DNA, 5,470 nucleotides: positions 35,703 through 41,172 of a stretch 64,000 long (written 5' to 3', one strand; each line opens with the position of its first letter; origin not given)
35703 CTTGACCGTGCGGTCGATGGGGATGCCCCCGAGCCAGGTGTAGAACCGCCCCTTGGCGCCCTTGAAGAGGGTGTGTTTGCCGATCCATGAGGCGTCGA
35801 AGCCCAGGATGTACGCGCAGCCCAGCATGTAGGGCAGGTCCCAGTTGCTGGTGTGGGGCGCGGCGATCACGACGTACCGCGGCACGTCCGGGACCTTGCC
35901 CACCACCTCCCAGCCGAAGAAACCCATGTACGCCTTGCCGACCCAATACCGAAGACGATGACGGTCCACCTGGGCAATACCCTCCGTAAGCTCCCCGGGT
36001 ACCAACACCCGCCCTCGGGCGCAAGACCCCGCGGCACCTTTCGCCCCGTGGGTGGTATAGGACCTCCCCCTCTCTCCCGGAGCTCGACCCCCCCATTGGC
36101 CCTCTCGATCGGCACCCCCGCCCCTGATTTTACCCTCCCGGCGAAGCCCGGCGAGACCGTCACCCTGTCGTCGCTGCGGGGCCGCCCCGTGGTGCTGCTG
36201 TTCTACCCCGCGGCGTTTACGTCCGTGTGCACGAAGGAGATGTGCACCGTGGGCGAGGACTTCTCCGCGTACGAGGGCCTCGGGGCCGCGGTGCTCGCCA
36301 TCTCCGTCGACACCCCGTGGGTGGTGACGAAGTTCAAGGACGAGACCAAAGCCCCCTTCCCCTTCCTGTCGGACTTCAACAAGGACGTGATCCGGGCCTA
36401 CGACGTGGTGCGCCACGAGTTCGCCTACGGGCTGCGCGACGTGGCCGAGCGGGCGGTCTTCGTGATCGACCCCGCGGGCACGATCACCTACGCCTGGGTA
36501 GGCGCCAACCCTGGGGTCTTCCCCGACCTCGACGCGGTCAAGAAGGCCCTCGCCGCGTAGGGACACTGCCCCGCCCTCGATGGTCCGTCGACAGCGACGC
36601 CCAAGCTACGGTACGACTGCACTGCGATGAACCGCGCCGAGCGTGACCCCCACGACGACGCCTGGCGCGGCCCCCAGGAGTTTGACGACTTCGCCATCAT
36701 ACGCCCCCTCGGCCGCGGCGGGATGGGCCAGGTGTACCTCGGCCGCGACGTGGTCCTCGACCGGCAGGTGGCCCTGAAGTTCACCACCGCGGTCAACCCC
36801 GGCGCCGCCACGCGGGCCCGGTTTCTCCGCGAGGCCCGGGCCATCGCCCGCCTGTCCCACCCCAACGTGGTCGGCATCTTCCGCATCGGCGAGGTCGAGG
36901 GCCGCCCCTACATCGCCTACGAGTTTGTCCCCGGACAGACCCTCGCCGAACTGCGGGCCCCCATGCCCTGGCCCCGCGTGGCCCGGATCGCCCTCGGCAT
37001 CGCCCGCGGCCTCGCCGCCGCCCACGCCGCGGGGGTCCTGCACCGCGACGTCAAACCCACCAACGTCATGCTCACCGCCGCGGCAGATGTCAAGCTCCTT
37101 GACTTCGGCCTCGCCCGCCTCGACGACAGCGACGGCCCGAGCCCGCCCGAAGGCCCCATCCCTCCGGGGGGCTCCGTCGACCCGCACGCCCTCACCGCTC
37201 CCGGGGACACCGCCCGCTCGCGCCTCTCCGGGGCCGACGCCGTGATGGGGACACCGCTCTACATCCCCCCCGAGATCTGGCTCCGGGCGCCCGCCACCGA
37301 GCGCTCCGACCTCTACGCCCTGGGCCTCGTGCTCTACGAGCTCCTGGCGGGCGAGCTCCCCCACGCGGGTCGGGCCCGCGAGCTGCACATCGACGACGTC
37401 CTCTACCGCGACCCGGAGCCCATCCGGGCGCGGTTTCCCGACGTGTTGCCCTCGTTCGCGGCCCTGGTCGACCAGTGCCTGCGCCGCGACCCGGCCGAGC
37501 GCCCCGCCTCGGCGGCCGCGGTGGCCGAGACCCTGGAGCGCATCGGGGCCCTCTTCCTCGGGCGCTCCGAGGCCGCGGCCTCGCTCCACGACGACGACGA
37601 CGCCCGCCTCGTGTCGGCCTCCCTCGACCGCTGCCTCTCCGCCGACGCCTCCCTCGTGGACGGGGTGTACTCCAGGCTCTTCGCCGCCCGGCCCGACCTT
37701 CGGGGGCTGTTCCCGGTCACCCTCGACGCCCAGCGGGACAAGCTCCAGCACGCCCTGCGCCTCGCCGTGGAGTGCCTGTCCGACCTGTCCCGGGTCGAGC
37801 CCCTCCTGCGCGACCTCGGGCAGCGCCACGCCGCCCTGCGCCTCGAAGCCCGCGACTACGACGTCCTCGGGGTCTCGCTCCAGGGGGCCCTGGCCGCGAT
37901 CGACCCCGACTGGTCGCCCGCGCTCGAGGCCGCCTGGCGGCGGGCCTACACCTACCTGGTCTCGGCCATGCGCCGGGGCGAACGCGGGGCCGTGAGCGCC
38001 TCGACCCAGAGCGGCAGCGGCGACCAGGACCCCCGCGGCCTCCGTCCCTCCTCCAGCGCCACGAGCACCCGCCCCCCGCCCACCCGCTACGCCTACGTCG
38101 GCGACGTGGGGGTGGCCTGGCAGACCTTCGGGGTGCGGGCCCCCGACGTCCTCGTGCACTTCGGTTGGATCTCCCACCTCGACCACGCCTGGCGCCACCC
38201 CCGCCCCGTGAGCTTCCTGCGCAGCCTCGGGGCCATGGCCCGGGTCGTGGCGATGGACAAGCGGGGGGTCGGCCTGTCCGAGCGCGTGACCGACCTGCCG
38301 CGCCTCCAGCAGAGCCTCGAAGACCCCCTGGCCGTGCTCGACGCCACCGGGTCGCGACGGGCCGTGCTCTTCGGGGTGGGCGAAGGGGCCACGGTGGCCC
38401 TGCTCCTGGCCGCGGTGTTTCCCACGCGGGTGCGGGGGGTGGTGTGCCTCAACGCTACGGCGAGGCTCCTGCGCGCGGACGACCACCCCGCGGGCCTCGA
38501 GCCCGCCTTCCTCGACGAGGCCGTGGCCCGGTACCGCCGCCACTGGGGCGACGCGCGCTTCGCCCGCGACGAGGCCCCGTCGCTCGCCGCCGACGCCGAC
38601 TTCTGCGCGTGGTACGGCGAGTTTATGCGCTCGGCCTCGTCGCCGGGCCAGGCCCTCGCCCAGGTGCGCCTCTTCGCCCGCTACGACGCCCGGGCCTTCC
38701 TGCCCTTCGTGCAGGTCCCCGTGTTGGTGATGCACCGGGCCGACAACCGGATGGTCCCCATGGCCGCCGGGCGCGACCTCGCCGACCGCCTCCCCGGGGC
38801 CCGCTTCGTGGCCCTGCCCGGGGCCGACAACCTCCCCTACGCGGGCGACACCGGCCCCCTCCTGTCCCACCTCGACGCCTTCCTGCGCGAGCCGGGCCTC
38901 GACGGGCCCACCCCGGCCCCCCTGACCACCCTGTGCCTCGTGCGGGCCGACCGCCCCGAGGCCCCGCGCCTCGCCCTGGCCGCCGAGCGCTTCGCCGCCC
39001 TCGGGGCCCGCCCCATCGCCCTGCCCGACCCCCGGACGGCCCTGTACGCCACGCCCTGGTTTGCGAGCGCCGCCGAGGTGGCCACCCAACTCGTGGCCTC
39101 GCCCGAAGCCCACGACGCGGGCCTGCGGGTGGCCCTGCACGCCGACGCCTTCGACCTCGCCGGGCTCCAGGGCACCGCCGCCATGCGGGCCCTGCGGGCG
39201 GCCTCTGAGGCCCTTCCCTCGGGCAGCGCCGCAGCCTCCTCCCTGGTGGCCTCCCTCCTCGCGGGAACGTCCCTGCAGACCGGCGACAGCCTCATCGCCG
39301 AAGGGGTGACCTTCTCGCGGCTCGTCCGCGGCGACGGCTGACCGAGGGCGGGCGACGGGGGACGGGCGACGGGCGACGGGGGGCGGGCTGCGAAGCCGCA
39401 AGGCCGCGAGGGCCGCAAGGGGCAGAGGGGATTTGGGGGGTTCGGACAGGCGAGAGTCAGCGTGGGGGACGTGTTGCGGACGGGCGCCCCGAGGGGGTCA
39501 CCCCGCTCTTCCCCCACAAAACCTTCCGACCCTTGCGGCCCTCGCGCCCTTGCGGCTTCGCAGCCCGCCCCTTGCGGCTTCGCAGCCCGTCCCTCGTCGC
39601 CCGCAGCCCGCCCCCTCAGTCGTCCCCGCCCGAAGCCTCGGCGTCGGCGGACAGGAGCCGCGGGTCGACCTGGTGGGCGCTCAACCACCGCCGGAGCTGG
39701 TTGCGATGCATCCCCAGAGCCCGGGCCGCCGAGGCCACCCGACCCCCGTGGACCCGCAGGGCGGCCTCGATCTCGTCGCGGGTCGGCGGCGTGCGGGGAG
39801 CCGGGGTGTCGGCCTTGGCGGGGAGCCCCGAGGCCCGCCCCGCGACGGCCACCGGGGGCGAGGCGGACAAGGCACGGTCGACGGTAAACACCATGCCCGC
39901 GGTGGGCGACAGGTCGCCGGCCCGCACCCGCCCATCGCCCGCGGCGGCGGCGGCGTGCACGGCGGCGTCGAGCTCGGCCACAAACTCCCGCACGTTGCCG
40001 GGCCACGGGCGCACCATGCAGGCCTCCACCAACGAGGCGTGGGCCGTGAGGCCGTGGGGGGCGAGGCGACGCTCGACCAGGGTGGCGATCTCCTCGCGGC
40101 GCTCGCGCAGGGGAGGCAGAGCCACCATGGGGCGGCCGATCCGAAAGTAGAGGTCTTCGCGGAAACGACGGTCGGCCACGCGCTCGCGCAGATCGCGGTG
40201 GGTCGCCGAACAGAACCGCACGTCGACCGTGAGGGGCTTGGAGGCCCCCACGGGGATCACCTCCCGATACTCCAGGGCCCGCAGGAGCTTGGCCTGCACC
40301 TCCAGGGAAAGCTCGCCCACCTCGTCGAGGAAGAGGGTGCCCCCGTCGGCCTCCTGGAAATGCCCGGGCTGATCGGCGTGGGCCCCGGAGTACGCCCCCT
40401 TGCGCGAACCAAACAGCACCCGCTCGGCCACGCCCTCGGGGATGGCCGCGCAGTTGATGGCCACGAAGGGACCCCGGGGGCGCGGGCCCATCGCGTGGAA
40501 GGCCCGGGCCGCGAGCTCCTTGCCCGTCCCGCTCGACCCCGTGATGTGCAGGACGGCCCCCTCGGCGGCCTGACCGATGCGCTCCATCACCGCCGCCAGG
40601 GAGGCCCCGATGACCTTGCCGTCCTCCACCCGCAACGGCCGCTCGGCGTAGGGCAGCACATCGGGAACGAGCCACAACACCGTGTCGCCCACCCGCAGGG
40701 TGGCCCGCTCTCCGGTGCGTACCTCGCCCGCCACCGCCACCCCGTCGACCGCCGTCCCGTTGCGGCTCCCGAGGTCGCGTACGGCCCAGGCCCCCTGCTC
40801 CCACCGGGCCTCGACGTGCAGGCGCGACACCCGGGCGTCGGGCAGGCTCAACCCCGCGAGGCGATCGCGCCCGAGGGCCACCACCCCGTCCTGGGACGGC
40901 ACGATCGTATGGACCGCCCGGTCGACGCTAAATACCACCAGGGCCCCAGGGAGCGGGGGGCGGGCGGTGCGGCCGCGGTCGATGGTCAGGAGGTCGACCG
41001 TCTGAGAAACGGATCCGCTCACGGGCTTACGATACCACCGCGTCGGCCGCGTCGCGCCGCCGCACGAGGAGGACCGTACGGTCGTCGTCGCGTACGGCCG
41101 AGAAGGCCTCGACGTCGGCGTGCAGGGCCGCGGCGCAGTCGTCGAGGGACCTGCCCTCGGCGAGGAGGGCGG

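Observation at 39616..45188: Extended partner-switching module wired to an FHA sigma-54 activator and a kinase-STAS fusion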

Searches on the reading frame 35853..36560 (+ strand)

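Call 26: search_protein_families(library=pfam, proteins=[window:35853-36560:+], max_evalue=0.01)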
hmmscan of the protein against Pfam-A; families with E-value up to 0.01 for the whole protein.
window:35853-36560:+ (235 aa): 2 families
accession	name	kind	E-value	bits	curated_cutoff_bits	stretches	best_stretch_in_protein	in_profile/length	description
PF00578.27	AhpC-TSA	-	1.5e-36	125.5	26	1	86-213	1-123/124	AhpC/TSA family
PF08534.16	Redoxin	-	1.4e-24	87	26.6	1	87-229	3-147/148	Redoxin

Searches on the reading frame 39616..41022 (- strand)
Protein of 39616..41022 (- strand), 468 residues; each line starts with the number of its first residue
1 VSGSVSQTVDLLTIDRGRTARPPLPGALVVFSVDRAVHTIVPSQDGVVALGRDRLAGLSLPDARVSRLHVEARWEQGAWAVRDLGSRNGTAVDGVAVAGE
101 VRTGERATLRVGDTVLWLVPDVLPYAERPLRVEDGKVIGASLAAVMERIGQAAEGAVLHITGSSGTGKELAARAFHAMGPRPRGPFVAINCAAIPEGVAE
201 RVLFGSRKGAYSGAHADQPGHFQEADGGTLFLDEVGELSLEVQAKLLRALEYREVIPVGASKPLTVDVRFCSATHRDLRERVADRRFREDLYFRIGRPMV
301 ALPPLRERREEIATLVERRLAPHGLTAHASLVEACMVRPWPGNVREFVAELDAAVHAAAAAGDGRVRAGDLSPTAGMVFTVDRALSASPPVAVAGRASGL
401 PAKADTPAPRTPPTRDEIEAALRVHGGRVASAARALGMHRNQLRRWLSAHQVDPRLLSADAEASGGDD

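Call 3: search_protein_families(library=pfam, proteins=[window:39616-41022:-], max_evalue=1)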
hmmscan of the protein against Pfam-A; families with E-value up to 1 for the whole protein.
window:39616-41022:- (468 aa): 15 families
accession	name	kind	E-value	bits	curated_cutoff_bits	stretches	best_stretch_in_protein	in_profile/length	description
PF00158.32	Sigma54_activat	-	5.7e-55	186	20.2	1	143-295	9-162/168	Sigma-54 interaction domain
PF14532.12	Sigma54_activ_2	-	2.3e-13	51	25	1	144-305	9-138/138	Sigma-54 interaction domain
PF00498.31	FHA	-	3.1e-10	40.8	20.7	1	50-115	3-64/67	FHA domain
PF02954.25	HTH_8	-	8.2e-09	35.5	22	1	416-445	8-37/42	Bacterial regulatory protein, Fis family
PF16697.10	Yop-YscD_cpl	-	2.3e-08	34.6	33.2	1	44-120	15-92/94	Inner membrane component of T3SS, cytoplasmic domain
PF01078.27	Mg_chelatase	-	8e-05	22.6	20.3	1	213-257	93-137/207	Magnesium chelatase, subunit ChlI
PF13384.12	HTH_23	-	0.00048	20.3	24.6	1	416-449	6-40/50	Homeodomain-like domain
PF07728.20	AAA_5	-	0.0011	19.4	22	1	160-256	4-96/139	AAA domain (dynein-related subfamily)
PF01527.26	HTH_Tnp_1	-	0.0038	17.9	24.1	1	425-454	22-49/75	Transposase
PF25601.1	AAA_lid_14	-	0.0038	17.4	27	1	306-358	1-60/87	AAA+ ATPase lid domain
PF13551.12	HTH_29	-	0.019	15.5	28.1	1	425-447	10-33/64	Winged helix-turn helix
PF13245.12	AAA_19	-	0.02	15.5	25.1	1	222-259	86-124/134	AAA domain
PF13693.12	HTH_35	-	0.053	14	25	1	415-448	4-37/75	Winged helix-turn-helix DNA-binding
PF13556.12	HTH_30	-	0.079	13.2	27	1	424-444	10-30/59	PucR C-terminal helix-turn-helix domain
PF13518.12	HTH_28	-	0.08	13.5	25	1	425-448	11-34/52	Helix-turn-helix domain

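Call 4: search_protein_families(library=ncbifam, proteins=[window:39616-41022:-], max_evalue=1)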
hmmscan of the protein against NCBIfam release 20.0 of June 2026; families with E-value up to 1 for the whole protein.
window:39616-41022:- (468 aa): 40 families (the best 25 are shown)
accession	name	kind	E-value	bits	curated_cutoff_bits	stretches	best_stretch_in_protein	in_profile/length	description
NF003451.0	PRK05022.1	equivalog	4.2e-69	233.6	476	1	145-445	202-503/512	nitric oxide reductase transcriptional regulator NorR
NF038308.1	RNA_repair_RtcR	equivalog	5.5e-69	233.4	650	1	145-445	192-506/530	RNA repair transcriptional activator RtcR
TIGR01817.1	nifA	equivalog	1.1e-65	222.5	528.85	1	136-453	197-530/534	nif-specific transcriptional activator NifA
TIGR01818.1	ntrC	equivalog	2.5e-64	217.8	558.6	1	148-447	149-460/463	nitrogen regulation protein NR(I)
TIGR02329.1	propionate_PrpR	equivalog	3.3e-59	200.9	499.2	1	152-448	232-525/526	propionate catabolism operon regulatory protein PrpR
TIGR02915.1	PEP_resp_reg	equivalog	4.3e-58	197.2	502.6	1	145-360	154-374/445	PEP-CTERM-box response regulator transcription factor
NF008469.0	PRK11361.1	equivalog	9.5e-57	192.7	714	1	154-357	165-375/461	acetoacetate metabolism transcriptional regulator AtoC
NF011953.0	PRK15424.1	equivalog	3.5e-56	190.9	703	1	153-451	240-535/538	propionate catabolism operon regulatory protein PrpR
NF050807.1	TransRegFlbDCaul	equivalog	4.2e-56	190.7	750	1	152-360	138-353/454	sigma-54-dependent transcriptional regulator FlbD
NF011695.0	PRK15115.1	equivalog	4.9e-55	187.1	763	1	157-357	160-367/445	two-component system response regulator GlrR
NF041552.1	TF_PrdR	equivalog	1.1e-54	185.7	795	1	153-347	287-489/577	sigma-54 dependent transcriptional regulator PrdR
NF007689.0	PRK10365.1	equivalog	9.2e-54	182.9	760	1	152-356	159-370/441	sigma-54-dependent response regulator transcription factor ZraR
NF041946.1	LuxO_transreg_Vib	equivalog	2.7e-53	181.4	800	1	142-447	142-457/463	quorum-sensing sigma-54 dependent transcriptional regulator LuxO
NF008176.1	PRK10923.1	equivalog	9.2e-53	179.5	620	1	144-347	149-360/469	nitrogen regulation protein NR(I)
TIGR02974.1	phageshock_pspF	equivalog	3.2e-52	177.8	443.55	1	141-378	7-252/336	phage shock protein operon transcriptional activator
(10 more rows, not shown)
